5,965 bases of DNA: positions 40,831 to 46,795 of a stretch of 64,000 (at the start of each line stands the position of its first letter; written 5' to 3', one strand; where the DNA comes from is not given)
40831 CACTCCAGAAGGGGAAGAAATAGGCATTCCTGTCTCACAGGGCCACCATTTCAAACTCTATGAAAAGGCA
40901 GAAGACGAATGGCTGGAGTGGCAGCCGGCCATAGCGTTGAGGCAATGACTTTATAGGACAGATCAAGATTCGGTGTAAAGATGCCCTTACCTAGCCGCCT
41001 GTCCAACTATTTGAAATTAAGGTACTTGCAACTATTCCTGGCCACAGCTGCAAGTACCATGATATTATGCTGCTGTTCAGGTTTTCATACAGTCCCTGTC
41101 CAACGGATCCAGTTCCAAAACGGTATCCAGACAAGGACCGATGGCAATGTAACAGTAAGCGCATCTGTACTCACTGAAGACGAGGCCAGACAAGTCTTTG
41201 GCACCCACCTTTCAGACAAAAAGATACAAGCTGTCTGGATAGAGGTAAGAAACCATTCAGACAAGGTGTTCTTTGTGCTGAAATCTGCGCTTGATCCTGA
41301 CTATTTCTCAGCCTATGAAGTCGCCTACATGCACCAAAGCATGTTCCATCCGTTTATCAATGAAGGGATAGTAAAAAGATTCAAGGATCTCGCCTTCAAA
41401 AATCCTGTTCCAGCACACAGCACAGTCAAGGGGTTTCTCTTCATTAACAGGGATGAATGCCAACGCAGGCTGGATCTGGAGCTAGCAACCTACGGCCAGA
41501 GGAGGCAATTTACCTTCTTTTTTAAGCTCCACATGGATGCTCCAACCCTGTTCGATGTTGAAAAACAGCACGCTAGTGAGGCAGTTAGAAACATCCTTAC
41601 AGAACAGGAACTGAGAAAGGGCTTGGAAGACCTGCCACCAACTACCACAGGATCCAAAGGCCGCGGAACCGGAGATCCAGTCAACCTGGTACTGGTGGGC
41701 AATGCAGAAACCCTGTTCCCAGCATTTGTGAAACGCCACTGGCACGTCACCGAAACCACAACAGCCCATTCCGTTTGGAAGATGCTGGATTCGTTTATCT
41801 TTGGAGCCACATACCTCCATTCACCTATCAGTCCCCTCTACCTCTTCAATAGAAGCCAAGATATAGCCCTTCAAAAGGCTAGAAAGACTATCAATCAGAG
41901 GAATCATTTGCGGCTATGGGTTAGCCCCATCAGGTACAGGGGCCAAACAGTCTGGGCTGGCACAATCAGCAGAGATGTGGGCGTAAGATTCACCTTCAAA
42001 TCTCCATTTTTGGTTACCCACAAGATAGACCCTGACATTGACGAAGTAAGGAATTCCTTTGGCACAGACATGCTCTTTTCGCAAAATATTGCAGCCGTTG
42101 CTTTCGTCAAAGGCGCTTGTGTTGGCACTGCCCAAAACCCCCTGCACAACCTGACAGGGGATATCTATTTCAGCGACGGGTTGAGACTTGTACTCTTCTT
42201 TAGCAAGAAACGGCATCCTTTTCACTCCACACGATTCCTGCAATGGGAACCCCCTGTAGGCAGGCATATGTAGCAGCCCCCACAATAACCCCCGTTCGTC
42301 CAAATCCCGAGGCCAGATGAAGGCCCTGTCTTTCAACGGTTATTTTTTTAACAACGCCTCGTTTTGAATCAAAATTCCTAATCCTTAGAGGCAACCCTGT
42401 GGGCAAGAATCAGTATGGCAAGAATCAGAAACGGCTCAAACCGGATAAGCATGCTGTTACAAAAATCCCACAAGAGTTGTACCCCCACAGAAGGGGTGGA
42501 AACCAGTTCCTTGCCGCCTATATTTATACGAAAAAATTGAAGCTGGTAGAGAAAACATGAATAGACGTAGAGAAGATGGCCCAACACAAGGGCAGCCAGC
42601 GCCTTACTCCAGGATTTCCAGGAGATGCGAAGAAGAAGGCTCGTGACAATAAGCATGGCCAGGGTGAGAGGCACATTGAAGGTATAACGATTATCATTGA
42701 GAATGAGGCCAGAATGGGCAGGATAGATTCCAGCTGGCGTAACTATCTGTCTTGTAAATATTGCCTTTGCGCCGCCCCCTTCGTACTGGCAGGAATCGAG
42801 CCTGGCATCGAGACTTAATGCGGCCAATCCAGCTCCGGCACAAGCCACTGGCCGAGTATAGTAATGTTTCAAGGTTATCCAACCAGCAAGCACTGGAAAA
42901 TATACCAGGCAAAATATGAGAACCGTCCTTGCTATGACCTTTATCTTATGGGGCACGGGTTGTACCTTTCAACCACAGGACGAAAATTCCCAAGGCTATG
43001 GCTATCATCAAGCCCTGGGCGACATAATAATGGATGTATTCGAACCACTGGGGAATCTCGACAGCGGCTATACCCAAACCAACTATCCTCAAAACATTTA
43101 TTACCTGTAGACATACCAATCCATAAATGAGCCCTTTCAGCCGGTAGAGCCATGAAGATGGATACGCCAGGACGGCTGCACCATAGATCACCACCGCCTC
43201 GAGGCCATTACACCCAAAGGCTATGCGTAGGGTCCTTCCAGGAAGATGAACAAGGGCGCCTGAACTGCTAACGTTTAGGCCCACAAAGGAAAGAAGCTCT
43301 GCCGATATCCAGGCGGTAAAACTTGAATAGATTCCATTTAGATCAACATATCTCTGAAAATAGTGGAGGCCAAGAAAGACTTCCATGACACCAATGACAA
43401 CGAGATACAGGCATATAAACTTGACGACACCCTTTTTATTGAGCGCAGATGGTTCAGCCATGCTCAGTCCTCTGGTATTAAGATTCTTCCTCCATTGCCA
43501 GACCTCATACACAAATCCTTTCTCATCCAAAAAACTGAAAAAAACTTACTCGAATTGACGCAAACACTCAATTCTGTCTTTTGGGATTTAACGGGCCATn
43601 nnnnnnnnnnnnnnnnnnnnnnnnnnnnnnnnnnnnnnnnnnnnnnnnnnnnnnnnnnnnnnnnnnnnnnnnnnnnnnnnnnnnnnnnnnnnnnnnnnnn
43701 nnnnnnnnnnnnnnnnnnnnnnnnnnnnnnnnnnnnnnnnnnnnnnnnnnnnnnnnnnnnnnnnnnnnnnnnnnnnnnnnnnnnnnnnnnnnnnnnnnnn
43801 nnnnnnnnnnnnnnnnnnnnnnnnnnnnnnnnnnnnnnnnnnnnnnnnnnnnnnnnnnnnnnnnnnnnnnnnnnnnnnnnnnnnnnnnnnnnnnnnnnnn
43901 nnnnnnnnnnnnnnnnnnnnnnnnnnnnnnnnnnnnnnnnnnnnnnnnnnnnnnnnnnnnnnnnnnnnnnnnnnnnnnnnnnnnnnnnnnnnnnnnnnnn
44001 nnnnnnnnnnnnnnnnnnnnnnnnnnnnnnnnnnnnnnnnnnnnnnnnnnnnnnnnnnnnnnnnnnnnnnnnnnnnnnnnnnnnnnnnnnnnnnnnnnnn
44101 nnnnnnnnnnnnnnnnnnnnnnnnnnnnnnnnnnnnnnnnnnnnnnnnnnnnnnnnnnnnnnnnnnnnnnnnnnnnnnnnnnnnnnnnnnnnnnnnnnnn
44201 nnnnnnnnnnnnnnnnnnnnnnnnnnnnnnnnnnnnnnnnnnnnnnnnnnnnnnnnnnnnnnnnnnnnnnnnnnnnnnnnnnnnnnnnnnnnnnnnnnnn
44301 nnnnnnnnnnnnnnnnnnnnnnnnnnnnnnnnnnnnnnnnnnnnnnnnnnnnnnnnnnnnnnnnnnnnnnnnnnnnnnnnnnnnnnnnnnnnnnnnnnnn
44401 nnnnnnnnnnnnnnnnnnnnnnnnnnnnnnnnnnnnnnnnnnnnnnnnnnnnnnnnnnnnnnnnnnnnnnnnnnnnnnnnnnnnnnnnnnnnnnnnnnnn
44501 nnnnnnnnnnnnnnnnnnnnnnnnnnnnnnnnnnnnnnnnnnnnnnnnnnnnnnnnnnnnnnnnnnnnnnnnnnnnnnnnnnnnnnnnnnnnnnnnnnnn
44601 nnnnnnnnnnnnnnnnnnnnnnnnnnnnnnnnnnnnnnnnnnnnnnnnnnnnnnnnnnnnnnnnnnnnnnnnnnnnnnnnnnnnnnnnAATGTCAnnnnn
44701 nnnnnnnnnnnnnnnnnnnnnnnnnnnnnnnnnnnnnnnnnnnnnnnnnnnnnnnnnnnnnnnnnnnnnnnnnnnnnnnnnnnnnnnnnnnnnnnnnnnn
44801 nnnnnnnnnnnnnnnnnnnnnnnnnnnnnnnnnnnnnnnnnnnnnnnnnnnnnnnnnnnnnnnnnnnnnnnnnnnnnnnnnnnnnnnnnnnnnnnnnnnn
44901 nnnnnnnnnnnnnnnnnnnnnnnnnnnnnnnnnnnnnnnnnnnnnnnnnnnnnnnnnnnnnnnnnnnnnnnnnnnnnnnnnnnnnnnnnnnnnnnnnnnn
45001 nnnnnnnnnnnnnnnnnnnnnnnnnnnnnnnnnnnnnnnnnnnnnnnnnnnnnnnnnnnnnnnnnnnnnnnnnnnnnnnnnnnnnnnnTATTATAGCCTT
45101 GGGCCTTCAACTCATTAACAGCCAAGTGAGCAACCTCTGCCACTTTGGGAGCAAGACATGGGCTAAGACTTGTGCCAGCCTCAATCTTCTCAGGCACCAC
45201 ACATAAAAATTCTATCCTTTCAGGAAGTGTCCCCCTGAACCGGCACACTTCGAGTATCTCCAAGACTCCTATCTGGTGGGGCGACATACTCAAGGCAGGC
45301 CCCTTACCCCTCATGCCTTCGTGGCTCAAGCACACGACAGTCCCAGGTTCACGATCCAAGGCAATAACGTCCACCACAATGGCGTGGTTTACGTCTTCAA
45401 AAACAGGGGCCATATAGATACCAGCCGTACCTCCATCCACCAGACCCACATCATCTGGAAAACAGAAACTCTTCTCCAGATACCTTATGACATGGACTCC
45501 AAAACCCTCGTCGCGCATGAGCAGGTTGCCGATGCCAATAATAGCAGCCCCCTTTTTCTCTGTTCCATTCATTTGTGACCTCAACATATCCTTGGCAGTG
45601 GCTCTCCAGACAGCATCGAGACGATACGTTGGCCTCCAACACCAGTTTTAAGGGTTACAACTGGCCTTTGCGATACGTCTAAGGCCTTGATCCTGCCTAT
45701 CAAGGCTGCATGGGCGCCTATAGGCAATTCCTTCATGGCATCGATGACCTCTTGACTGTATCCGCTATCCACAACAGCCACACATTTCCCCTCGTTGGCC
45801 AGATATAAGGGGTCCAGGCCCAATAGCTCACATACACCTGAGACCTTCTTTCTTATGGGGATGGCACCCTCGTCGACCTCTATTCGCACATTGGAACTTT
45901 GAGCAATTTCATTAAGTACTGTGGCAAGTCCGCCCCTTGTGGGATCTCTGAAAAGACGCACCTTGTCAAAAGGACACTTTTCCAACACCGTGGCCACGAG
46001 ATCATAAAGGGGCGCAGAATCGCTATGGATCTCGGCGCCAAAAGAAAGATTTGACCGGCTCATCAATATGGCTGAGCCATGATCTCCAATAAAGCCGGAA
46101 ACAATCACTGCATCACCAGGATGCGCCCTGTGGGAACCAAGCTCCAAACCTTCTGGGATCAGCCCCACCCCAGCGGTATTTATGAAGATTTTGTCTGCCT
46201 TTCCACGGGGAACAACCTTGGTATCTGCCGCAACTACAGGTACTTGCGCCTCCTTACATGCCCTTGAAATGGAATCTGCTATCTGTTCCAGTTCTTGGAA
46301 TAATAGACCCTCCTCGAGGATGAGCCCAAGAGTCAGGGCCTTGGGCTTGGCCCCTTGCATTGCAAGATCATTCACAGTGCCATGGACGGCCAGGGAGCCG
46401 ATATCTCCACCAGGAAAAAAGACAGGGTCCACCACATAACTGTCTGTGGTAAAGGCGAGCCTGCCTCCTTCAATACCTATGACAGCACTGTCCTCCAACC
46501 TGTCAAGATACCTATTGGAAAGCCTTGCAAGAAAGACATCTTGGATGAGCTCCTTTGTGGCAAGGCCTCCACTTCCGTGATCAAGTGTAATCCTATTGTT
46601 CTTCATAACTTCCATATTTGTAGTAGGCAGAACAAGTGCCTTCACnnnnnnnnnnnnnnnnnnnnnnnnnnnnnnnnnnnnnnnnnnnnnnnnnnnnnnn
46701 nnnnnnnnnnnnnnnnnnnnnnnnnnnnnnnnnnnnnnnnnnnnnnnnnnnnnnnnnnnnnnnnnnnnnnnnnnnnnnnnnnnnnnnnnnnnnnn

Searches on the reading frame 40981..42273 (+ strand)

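Call 55: search_protein_families(library=pfam, proteins=[window:40981-42273:+], max_evalue=0.00001)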
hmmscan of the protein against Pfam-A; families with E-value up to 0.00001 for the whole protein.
window:40981-42273:+ (430 aa): 1 family
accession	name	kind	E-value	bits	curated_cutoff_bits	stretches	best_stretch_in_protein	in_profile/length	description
PF14067.11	LssY_C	-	1.6e-47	162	25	1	221-400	6-186/188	LssY C-terminus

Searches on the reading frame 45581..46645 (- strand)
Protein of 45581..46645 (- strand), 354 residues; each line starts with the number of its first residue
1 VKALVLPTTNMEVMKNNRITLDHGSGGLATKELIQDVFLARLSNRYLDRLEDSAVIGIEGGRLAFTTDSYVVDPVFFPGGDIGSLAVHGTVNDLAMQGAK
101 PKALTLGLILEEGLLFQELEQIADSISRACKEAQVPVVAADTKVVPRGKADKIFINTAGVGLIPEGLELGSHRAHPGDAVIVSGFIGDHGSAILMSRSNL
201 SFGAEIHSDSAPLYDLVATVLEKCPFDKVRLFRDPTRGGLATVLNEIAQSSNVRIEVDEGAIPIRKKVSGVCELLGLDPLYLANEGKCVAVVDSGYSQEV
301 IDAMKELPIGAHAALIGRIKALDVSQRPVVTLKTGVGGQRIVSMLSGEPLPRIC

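Call 55: search_protein_families(library=pfam, proteins=[window:45581-46645:-], max_evalue=0.00001)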
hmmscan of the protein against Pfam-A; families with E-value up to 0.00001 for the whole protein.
window:45581-46645:- (354 aa): 2 families
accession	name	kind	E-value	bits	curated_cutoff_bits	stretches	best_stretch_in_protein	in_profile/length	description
PF00586.29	AIRS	-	2.9e-24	86.1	24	1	51-163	2-112/112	AIR synthase related protein, N-terminal domain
PF02769.27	AIRS_C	-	1.3e-22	81.1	23.1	1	176-321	2-147/156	AIR synthase related protein, C-terminal domain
